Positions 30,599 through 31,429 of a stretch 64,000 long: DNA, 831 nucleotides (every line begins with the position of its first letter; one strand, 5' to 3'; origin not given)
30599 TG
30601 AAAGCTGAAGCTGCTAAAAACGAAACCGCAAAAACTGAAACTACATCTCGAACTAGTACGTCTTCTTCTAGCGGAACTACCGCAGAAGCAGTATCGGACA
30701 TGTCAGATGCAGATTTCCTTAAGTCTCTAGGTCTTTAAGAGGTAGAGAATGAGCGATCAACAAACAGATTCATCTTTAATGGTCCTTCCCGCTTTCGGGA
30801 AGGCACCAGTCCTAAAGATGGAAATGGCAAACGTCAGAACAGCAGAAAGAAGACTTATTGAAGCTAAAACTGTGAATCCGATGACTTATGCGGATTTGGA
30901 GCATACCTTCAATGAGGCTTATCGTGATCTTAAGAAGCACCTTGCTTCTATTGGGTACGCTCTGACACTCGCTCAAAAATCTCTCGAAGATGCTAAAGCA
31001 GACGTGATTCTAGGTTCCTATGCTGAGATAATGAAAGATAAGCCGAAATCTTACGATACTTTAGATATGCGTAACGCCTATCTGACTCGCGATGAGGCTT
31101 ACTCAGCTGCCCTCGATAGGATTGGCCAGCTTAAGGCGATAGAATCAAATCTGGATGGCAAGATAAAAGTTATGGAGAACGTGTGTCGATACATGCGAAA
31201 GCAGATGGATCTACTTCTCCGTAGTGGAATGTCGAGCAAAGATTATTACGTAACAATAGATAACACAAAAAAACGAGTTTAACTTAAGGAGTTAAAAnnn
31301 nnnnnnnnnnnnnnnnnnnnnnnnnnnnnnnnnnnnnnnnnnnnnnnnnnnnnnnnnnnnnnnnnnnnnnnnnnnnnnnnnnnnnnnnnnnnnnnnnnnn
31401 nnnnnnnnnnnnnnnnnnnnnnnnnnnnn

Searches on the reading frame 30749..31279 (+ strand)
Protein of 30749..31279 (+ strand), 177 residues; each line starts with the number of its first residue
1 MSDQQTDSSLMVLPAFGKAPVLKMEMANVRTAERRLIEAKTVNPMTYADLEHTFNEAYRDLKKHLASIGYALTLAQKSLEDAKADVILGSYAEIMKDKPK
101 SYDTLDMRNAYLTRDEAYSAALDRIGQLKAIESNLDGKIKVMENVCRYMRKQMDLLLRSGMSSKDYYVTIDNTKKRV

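Call 61: find_encoding_contigs(protein=window:30749-31279:+, flank=10000, max_places=1)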
Protein window:30749-31279:+ (177 aa): 2 contigs read that carry it; 1 place shown.
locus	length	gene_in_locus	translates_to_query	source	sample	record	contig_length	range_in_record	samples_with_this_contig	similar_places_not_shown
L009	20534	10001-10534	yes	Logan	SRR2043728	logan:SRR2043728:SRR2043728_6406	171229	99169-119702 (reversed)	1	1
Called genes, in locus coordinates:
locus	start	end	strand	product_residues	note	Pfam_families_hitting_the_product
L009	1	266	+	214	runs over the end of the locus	-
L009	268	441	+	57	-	-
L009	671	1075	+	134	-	-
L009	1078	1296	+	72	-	-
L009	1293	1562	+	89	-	-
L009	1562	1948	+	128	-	-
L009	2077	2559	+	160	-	PF08719:NADAR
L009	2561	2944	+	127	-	-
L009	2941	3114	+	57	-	-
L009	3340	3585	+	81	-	-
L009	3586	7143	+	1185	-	PF02811:PHP, PF07733:DNA_pol3_alpha, PF17657:DNA_pol3_finger, PF14579:HHH_6 (weak)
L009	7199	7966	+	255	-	PF00082:Peptidase_S8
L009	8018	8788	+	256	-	-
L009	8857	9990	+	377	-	-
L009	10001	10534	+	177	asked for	-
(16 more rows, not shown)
